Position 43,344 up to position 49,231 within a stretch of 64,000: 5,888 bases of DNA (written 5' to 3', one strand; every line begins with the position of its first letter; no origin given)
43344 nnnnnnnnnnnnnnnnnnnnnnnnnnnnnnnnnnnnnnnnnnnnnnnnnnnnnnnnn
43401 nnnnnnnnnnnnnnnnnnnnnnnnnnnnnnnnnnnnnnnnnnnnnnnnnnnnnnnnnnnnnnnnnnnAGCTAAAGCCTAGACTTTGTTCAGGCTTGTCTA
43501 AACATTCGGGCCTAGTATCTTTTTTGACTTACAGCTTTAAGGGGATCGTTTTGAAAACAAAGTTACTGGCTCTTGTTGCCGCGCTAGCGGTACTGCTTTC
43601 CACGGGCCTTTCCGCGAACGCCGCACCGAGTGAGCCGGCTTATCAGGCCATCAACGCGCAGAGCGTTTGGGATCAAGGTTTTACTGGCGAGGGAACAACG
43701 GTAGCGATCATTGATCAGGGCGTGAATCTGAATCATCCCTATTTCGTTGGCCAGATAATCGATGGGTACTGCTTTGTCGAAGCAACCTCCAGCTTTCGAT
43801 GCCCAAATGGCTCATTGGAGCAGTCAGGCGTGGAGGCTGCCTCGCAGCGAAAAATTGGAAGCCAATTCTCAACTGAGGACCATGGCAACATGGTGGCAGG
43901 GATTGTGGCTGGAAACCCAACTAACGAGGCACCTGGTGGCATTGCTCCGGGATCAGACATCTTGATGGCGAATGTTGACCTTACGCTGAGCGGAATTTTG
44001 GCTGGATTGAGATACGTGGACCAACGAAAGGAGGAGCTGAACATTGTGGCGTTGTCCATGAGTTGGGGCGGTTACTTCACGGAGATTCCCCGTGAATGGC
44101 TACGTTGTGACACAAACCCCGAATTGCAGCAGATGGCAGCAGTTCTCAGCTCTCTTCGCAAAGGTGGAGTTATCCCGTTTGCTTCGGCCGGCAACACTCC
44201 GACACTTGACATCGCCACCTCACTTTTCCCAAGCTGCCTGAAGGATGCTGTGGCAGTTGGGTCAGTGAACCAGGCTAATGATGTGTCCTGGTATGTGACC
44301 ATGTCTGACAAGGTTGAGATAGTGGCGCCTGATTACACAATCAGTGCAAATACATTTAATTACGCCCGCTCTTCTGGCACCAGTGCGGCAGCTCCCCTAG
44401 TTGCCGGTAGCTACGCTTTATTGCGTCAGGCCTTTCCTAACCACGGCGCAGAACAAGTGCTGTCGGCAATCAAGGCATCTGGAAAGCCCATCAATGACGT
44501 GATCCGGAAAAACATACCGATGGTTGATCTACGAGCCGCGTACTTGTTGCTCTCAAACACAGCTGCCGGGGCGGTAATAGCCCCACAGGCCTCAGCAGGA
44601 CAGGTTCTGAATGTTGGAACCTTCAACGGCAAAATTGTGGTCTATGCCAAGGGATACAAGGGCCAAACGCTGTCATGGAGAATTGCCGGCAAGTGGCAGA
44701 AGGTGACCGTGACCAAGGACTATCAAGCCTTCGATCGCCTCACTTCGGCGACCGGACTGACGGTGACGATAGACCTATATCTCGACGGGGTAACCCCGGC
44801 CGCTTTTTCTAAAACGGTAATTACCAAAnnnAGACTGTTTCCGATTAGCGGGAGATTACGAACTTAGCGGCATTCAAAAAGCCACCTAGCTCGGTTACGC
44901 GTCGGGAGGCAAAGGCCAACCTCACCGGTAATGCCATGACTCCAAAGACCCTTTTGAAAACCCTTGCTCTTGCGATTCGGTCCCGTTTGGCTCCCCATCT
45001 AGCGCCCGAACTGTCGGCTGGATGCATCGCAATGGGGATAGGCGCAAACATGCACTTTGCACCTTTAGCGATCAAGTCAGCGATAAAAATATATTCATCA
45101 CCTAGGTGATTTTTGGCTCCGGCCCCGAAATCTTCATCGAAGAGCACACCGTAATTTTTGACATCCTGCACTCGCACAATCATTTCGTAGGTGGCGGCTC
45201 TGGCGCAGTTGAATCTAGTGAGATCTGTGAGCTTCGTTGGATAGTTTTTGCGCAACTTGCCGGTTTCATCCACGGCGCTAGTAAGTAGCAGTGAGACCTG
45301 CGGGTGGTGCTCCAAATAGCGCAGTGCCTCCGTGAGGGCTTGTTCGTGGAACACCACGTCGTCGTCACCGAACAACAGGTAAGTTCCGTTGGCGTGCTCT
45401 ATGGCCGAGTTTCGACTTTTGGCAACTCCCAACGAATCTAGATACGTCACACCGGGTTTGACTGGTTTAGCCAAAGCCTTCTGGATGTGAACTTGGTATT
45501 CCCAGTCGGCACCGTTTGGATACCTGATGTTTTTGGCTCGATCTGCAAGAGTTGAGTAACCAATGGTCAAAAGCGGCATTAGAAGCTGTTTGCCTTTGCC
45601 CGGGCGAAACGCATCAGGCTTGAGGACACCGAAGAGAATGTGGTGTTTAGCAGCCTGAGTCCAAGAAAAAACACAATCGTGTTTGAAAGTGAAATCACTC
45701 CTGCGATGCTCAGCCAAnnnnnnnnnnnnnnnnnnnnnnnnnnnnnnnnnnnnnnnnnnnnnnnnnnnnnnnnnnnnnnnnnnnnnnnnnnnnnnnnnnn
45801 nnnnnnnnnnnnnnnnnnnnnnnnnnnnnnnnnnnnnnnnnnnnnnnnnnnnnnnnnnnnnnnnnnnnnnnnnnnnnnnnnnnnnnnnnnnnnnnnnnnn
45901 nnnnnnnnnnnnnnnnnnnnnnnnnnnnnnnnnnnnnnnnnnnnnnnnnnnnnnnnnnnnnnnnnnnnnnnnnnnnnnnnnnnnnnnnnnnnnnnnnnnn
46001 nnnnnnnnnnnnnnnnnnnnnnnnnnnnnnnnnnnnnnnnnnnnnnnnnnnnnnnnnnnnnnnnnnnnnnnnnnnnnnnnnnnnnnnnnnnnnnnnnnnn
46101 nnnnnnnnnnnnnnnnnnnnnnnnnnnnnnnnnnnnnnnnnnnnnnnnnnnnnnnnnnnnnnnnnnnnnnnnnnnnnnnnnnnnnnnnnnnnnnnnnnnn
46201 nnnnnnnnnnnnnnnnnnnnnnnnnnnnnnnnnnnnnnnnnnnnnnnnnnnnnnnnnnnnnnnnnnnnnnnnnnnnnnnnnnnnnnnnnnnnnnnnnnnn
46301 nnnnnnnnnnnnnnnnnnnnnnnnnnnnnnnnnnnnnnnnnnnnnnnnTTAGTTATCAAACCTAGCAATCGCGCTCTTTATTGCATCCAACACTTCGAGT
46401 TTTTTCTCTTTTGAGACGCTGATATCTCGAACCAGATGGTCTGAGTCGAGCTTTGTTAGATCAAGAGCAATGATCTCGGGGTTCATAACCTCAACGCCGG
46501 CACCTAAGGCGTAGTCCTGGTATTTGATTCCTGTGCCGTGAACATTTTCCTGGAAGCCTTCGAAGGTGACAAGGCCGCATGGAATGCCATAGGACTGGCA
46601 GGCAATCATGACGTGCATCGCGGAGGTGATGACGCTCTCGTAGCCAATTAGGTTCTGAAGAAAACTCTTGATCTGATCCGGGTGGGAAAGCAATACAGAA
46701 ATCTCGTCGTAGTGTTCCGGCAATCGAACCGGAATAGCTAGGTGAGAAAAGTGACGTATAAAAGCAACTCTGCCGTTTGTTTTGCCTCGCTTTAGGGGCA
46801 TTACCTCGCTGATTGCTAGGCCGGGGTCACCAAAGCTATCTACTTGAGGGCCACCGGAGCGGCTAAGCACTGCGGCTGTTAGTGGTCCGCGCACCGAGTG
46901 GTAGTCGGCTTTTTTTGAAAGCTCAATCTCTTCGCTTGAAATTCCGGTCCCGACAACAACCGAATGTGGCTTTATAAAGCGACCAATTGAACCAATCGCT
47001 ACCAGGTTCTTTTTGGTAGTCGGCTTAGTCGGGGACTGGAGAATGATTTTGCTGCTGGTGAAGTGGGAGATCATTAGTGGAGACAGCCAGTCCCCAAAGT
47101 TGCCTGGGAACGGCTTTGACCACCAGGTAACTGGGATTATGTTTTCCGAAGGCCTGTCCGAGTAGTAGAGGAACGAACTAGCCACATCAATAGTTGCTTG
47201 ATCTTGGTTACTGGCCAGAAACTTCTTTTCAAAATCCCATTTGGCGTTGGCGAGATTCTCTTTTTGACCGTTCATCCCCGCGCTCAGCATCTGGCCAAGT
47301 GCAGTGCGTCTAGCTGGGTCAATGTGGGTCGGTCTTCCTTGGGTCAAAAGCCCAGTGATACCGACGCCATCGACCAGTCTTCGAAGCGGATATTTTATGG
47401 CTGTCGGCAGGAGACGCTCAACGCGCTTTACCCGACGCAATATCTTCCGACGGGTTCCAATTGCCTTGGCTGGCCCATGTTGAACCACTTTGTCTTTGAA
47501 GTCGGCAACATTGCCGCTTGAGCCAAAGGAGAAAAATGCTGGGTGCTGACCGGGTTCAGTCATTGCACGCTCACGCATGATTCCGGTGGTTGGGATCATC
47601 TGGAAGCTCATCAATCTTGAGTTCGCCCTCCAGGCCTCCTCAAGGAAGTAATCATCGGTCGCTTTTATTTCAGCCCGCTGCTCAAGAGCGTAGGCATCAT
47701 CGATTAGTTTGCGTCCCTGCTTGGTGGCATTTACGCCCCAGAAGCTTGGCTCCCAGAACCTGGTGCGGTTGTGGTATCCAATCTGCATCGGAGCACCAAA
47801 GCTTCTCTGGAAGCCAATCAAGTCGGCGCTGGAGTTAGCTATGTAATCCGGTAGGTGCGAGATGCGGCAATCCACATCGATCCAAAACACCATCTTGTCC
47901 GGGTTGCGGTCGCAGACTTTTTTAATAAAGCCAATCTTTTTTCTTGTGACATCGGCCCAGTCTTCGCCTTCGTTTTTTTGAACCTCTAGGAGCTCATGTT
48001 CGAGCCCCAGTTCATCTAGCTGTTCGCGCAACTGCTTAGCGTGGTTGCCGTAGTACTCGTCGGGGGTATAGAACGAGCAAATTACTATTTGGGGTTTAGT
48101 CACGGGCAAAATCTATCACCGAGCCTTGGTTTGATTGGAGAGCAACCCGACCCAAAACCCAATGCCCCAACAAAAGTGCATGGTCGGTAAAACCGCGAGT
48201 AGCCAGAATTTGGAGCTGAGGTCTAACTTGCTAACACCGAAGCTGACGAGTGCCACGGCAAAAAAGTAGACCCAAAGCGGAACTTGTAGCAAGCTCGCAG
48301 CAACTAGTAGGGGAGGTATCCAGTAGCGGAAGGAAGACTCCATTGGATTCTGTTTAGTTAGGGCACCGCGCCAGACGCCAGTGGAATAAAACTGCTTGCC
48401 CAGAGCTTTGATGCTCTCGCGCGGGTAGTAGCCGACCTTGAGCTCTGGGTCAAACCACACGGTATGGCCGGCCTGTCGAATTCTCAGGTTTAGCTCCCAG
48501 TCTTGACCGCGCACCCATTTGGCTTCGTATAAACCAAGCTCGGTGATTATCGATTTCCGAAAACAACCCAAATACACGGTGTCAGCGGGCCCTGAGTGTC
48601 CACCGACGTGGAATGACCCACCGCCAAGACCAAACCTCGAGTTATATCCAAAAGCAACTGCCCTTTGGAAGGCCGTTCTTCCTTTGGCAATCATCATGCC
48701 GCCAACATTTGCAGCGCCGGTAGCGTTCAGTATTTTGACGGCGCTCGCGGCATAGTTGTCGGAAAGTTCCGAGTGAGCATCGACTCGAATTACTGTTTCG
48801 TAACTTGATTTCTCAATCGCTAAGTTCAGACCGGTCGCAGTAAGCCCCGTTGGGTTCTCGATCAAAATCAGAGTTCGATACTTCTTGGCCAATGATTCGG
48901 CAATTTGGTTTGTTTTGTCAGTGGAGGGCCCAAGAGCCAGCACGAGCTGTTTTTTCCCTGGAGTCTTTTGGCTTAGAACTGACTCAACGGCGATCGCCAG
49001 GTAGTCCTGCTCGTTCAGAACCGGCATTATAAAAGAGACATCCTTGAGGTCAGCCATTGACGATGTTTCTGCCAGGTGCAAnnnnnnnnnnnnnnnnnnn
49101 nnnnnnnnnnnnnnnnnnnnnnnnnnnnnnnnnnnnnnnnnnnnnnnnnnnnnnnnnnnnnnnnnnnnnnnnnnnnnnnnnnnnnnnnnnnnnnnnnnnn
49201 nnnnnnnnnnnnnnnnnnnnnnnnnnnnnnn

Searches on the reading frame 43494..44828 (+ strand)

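Call 17: search_protein_families(library=pfam, proteins=[window:43494-44828:+], max_evalue=0.00001)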
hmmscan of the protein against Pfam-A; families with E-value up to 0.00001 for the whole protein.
window:43494-44828:+ (445 aa): 1 family
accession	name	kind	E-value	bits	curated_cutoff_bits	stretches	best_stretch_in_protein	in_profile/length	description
PF00082.27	Peptidase_S8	-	7.2e-32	111.3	21.8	1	65-326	1-269/288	Subtilase family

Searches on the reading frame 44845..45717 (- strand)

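Call 17: search_protein_families(library=pfam, proteins=[window:44845-45717:-], max_evalue=0.00001)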
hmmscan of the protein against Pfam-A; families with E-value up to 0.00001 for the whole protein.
window:44845-45717:- (290 aa): 1 family
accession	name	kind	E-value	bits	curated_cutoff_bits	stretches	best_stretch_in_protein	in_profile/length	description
PF00535.33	Glycos_transf_2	-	3.2e-08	34.1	23.3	1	90-160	55-130/168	Glycosyl transferase family 2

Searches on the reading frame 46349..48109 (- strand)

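Call 17: search_protein_families(library=pfam, proteins=[window:46349-48109:-], max_evalue=0.00001)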
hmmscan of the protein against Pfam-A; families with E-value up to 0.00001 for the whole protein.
window:46349-48109:- (586 aa): 1 family
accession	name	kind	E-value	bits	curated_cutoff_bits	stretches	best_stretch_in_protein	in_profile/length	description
PF04230.19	PS_pyruv_trans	-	1.6e-06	28.6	25.3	1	369-511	63-273/280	Polysaccharide pyruvyl transferase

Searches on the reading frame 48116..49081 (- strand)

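Call 17: search_protein_families(library=pfam, proteins=[window:48116-49081:-], max_evalue=0.00001)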
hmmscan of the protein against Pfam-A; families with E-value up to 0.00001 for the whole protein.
window:48116-49081:- (321 aa): 2 families
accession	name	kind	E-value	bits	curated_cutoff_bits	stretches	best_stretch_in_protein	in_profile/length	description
PF00535.33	Glycos_transf_2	-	6.3e-18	65.7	23.3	1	16-136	1-121/168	Glycosyl transferase family 2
PF13641.12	Glyco_tranf_2_3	-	2.3e-08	34.8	27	1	15-230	3-223/230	Glycosyltransferase like family 2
